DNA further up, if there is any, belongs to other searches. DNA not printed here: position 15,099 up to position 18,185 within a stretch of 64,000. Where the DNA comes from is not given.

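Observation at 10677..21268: Divergent envelope locus: tandem GT39-TPR membrane glycosyltransferases facing a translationally coupled operon whose first gene fuses HEXXH zincin, PD40 propeller and Omp85 barrel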

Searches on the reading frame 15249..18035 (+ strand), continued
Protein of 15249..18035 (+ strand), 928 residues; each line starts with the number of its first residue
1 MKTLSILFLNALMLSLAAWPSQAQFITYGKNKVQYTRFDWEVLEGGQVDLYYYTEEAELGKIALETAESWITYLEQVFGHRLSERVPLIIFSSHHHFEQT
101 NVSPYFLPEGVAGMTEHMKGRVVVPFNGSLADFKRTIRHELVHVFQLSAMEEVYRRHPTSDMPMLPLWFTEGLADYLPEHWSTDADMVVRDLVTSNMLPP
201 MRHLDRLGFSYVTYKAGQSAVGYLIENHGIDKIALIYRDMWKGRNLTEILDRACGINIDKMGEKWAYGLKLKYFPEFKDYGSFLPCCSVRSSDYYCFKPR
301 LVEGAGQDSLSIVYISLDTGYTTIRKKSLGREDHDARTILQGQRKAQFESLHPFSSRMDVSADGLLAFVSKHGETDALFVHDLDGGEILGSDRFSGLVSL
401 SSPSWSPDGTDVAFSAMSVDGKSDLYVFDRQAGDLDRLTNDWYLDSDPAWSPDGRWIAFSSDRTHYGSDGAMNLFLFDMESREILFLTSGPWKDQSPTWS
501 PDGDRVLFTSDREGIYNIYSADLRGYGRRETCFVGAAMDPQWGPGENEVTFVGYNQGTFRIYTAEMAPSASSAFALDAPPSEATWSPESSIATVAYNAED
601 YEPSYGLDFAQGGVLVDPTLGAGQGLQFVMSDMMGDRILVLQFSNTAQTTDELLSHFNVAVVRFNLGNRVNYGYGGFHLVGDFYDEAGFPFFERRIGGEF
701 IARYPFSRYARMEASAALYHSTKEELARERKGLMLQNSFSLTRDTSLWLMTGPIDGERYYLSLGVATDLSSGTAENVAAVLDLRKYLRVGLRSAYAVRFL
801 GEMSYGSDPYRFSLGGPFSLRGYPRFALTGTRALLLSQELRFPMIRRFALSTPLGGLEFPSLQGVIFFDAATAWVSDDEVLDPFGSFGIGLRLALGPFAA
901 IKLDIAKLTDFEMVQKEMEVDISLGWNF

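Call 15: find_encoding_contigs(protein=P0073, flank=10000, max_places=3)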
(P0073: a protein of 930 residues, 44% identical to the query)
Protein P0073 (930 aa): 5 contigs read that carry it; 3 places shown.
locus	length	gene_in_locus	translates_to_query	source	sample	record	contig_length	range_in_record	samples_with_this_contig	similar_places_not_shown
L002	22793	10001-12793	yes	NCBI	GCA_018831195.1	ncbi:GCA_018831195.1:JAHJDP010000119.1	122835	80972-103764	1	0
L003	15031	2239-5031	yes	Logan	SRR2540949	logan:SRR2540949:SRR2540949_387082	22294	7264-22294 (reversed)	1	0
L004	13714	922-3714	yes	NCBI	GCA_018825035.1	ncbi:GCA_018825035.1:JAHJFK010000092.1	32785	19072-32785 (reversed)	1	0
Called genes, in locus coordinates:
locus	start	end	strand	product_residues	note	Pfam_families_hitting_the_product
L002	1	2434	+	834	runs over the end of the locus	-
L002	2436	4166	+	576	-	PF01807:Zn_ribbon_DnaG, PF08275:DNAG_N, PF01751:Toprim, PF13155:Toprim_2, PF13362:Toprim_3, PF13662:Toprim_4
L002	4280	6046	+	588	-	PF00140:Sigma70_r1_2, PF04542:Sigma70_r2, PF04539:Sigma70_r3, PF04545:Sigma70_r4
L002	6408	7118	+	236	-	PF24481:CT398_CC, PF02591:Zn_ribbon_9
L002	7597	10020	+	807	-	PF13231:PMT_2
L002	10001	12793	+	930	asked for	PF13485:Peptidase_MA_2 (weak), PF00930:DPPIV_N (faint), PF07676:PD40 (faint), PF26550:Tricorn_2nd, PF26549:Tricorn_N (weak), PF01103:Omp85 (weak)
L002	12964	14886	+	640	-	PF13360:PQQ_2, PF13570:Beta-prop_ACSF4, PF13360:PQQ_2, PF13570:Beta-prop_ACSF4, PF13360:PQQ_2, PF08308:PEGA (faint)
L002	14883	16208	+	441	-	-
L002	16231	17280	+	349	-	PF01212:Beta_elim_lyase, PF00202:Aminotran_3 (faint)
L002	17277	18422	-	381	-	PF04055:Radical_SAM, PF13186:SPASM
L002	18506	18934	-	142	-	PF07291:MauE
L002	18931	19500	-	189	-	PF00581:Rhodanese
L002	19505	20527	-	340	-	PF07610:DUF1573, PF22544:HYDIN_VesB_CFA65-like_Ig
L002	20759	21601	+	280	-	PF00753:Lactamase_B, PF23023:Anti-Pycsar_Apyc1 (weak)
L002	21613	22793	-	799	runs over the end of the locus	PF00082:Peptidase_S8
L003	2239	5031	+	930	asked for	PF13485:Peptidase_MA_2 (weak), PF00930:DPPIV_N (faint), PF07676:PD40 (faint), PF26550:Tricorn_2nd, PF26549:Tricorn_N (weak), PF01103:Omp85 (weak)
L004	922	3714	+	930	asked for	PF13485:Peptidase_MA_2 (weak), PF00930:DPPIV_N (faint), PF07676:PD40 (faint), PF26550:Tricorn_2nd, PF26549:Tricorn_N (weak), PF01103:Omp85 (weak)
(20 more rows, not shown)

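Call 21: find_encoding_contigs(protein=P0088, flank=10000, max_places=2)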
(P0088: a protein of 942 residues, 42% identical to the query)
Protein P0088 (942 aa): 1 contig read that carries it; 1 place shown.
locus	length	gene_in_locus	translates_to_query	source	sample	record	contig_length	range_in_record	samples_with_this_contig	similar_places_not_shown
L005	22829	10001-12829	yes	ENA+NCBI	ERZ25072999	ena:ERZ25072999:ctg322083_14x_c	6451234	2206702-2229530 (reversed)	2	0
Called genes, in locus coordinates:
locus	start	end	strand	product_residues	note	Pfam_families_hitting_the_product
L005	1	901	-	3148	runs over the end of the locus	PF00041:fn3 (faint), PF18370:RGI_lyase (faint), PF08309:LVIVD (faint), PF00354:Pentaxin, PF13385:Laminin_G_3, PF13205:Big_5, PF18962:Por_Secre_tail (weak)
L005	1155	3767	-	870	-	PF00069:Pkinase, PF06293:Kdo (weak), PF07714:PK_Tyr_Ser-Thr, PF13424:TPR_12 (weak), PF17874:TPR_MalT, PF13424:TPR_12, PF13374:TPR_10, PF13424:TPR_12, +5 more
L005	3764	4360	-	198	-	PF07638:Sigma70_ECF, PF08281:Sigma70_r4_2 (weak), PF04545:Sigma70_r4 (weak)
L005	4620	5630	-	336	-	-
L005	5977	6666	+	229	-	-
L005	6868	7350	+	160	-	PF01451:LMWPc (weak)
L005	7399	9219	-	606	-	PF13860:FlgD_ig (weak)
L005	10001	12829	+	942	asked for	PF13485:Peptidase_MA_2 (faint), PF00930:DPPIV_N (faint), PF07676:PD40 (faint), PF26550:Tricorn_2nd, PF26549:Tricorn_N (weak), PF01103:Omp85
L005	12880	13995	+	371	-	PF13360:PQQ_2 (weak), PF13570:Beta-prop_ACSF4 (weak), PF01011:PQQ (faint), PF13360:PQQ_2, PF25293:Beta-prop_EMC1_N (weak), PF13570:Beta-prop_ACSF4, PF13360:PQQ_2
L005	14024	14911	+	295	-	PF08308:PEGA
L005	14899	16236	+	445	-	PF08450:SGL (faint)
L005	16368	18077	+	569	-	PF01368:DHH, PF02272:DHHA1, PF17768:RecJ_OB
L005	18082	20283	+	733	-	PF13328:HD_4, PF01966:HD (weak), PF04607:RelA_SpoT, PF02824:TGS, PF19296:RelA_AH, PF28438:RelA_RIS, PF13291:ACT_4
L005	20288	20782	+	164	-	PF02580:Tyr_Deacylase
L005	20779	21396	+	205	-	PF02545:Maf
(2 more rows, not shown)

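Call 28: find_related_loci(query=A1, collection=genome_contigs, flank=8000)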
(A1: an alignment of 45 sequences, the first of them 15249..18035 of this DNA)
Query A1 (928 aa) in genome_contigs; peptide patterns used: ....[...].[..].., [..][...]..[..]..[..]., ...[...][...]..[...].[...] (x = any residue, [..] = any of these).
600 stretches matched a pattern (row limit reached: there are more); 492 encode a relative of the query (tblastn E <= 1e-3); the best 80 are kept; 80 distinct loci.
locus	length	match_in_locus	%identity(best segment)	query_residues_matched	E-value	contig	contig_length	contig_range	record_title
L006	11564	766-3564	43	1-928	0e+0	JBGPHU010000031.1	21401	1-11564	MAG: Candidatus Eisenbacteria bacterium isolate OBJ_0618_7090110_350 k141_7155074_length_21401_cov_17.9600, whole genome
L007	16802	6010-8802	43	1-928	0e+0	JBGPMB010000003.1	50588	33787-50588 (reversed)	MAG: Candidatus Eisenbacteria bacterium isolate OBJ_0618_7090110_248 k141_453937_length_50588_cov_73.8337, whole genome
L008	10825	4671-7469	44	1-928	0e+0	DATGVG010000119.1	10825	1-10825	MAG TPA_asm: Candidatus Limnocylindrales bacterium isolate SMAG_U10550 k141_1636038, whole genome shotgun sequence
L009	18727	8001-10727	43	23-928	0e+0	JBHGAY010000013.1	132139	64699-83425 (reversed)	MAG: Candidatus Eisenbacteria bacterium isolate SBS.BIN.67 SBSBIN67_contig_13, whole genome shotgun sequence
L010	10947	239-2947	42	21-928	0e+0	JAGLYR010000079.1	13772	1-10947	MAG: Candidatus Eisenbacteria bacterium isolate RS_13_32 ZL320.bin.32.fa_79, whole genome shotgun sequence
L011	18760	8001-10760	41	11-928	0e+0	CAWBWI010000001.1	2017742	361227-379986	MAG: Candidatus Eisenbacteria bacterium isolate MFD09730.bin.2.41 genome assembly, contig: contig_11239, whole genome sh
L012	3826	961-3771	41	1-928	0e+0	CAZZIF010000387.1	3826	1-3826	MAG TPA_asm: uncultured bacterium isolate SRP332253_co2_114 genome assembly, contig: NODE_27367_length_3826_cov_4.958897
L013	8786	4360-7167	38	1-928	0e+0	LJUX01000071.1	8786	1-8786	MAG: candidate division Zixibacteria bacterium SM23_73_3 WORSMTZ_22801, whole genome shotgun sequence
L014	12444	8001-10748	40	1-907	0e+0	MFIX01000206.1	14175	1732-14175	MAG: Candidatus Glassbacteria bacterium RIFCSPLOWO2_12_FULL_58_11 rifcsplowo2_12_scaffold_5640, whole genome shotgun seq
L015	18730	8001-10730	40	11-913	0e+0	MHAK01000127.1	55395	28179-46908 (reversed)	MAG: Ignavibacteria bacterium RIFCSPLOWO2_12_FULL_56_21 rifcsplowo2_12_scaffold_783, whole genome shotgun sequence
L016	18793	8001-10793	43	1-928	0e+0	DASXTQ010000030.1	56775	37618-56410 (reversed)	MAG TPA_asm: Candidatus Eisenbacteria bacterium isolate SMAG_U4696 k141_1445485, whole genome shotgun sequence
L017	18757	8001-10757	40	20-928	0e+0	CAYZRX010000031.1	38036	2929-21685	MAG TPA_asm: uncultured Ignavibacteriaceae bacterium isolate SRP214966_co4_379 genome assembly, contig: NODE_686_length_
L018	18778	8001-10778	39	1-928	0e+0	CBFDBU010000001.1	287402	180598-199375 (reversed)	MAG TPA_asm: uncultured bacterium isolate SRR26215678_binner123_Refined_106 genome assembly, contig: ERZ25073496.5, whol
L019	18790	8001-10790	40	5-928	0e+0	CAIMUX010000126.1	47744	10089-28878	MAG: Candidatus Eisenbacteria bacterium isolate Loclat_bin-10216 genome assembly, contig: bin-10216:126/142, whole genom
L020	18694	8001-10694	41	24-906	0e+0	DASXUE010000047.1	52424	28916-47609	MAG TPA_asm: Gemmatimonadales bacterium isolate SMAG_U4710 k141_2385879, whole genome shotgun sequence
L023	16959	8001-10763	38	23-928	0e+0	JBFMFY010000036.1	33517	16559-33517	MAG: Bacteroidota bacterium isolate MAG283 MAG283_36, whole genome shotgun sequence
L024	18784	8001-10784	38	1-928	0e+0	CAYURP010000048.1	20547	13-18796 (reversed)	MAG TPA_asm: uncultured Ignavibacteria bacterium isolate binchicken_co89_584 genome assembly, contig: NODE_4513_length_2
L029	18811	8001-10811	38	7-928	0e+0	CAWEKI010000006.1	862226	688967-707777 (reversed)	MAG: uncultured Bacteroidetes bacterium isolate MFD05942.bin.1.2 genome assembly, contig: contig_23257, whole genome sho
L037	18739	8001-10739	39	20-907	0e+0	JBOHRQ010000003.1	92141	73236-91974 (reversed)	MAG: Gemmatimonadota bacterium isolate SD8030_maxbin2.bin.2 NODE_11_length_92141_cov_12.396146, whole genome shotgun seq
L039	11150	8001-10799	38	20-928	0e+0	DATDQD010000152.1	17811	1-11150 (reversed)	MAG TPA_asm: Bacteroidota bacterium isolate SMAG_U7938 k141_627072, whole genome shotgun sequence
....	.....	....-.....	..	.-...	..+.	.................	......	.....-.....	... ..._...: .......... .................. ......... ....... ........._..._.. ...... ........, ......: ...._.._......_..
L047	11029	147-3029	37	9-928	0e+0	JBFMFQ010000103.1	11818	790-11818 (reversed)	MAG: Candidatus Zixiibacteriota bacterium isolate MAG275 MAG275_103, whole genome shotgun sequence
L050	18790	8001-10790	39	1-928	0e+0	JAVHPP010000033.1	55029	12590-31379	MAG: Candidatus Zixiibacteriota bacterium isolate auto_59_18 WB_2019_0_2um_162_length_55029_cov_10, whole genome shotgun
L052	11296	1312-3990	40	22-906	0e+0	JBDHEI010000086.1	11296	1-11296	MAG: Gemmatimonadota bacterium isolate M8-44_Bin_155 M8-44_Bin_155_scaffold_25160, whole genome shotgun sequence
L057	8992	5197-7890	40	24-906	0e+0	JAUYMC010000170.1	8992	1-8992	MAG: Gemmatimonadales bacterium isolate C24_metabat.bin.68 C24_k141_482653, whole genome shotgun sequence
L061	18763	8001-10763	37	7-928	0e+0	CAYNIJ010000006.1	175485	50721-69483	MAG TPA_asm: uncultured Ignavibacteriales bacterium isolate SRP302447_co2_58 genome assembly, contig: NODE_289_length_17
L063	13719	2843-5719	35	1-928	0e+0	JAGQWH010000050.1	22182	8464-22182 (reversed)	MAG: Ignavibacteriae bacterium isolate HKST-UBA123 NODE_50_length_22182_cov_5.825243, whole genome shotgun sequence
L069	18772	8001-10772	36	1-928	0e+0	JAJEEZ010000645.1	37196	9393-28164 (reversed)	MAG: Candidatus Latescibacterota bacterium isolate p16x34bins.62 k141_410097, whole genome shotgun sequence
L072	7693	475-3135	38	29-907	0e+0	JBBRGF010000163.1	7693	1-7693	MAG: Gemmatimonadales bacterium isolate Co_metawrap_2610 Cmw_2610_k141_14717719_length_7693_cov_8.0000, whole genome sho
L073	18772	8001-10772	37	21-928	0e+0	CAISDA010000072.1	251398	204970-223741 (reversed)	MAG: uncultured Ignavibacteriae bacterium isolate MJ-time_bin-6381 genome assembly, contig: bin-6381:72/89, whole genome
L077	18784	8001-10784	35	6-928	0e+0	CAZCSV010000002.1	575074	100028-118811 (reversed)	MAG TPA_asm: uncultured Ignavibacteriaceae bacterium isolate binchicken_co44_166 genome assembly, contig: NODE_5_length_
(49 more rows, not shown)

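Call 30: predict_structure(alignment_id=A1)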
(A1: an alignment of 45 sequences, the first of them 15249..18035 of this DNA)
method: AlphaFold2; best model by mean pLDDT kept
length: 928 residues; sequences in the alignment: 45
mean_pLDDT: 83.0   pTM: 0.79
mean pLDDT of the five models: 83.0, 82.7, 81.1, 80.9, 78.8
residues with pLDDT >= 90: 373; 70-90: 415; 50-70: 99; < 50: 41
segments of 3 or more residues with pLDDT < 50: 17-31, 104-109, 610-623, 853-855
pLDDT, mean of each block of 10 residues (from residue 1): 70 57 30 65 92 86 91 94 90 61 52 74 84 91 93 84 86 91 91 91 81 92 94 93 89 93 95 88 84 86 71 83 83 73 67 78 90 82 89 88 92 91 93 93 91 95 88 94 91 94 94 92 91 91 90 91 82 76 62 76 74 39 60 81 76 80 81 87 75 88 81 89 81 91 78 83 91 88 88 87 88 83 87 93 78 57 91 86 91 72 91 91 67
secondary structure, 60 per line:
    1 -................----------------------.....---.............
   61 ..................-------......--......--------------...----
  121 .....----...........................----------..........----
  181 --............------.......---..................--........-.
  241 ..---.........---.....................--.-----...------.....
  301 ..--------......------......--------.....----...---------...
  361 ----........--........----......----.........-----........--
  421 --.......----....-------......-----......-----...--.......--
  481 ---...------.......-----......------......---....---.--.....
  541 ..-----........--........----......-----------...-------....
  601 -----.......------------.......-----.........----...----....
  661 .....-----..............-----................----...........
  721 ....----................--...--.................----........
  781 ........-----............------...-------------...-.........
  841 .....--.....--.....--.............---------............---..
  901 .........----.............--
elements in order (helices of 4 or more, strands of 3 or more residues): H2-17 E40-44 E48-53 H54-78 E86-91 H94-99 E114-116 E121-125 H130-156 H167-176 H183-194 H201-207 H211-228 H231-238 H246-254 H258-278 E287-289 E296-302 E311-316 E323-328 E337-341 E358-360 E365-372 E375-382 E387-392 E397-405 E411-418 E423-429 E434-437 E445-450 E456-461 E472-478 E484-486 E493-499 E505-510 E517-522 E526-529 E536-542 E548-555 E558-565 E573-575 E597-600 E606-612 E625-631 E637-645 E657-665 E671-684 E690-705 E710-724 E729-744 E747-749 E752-768 E773-788 E794-805 E812-814 E828-830 E832-845 E848-852 E855-859 E862-874 E884-895 E899-909 E914-926
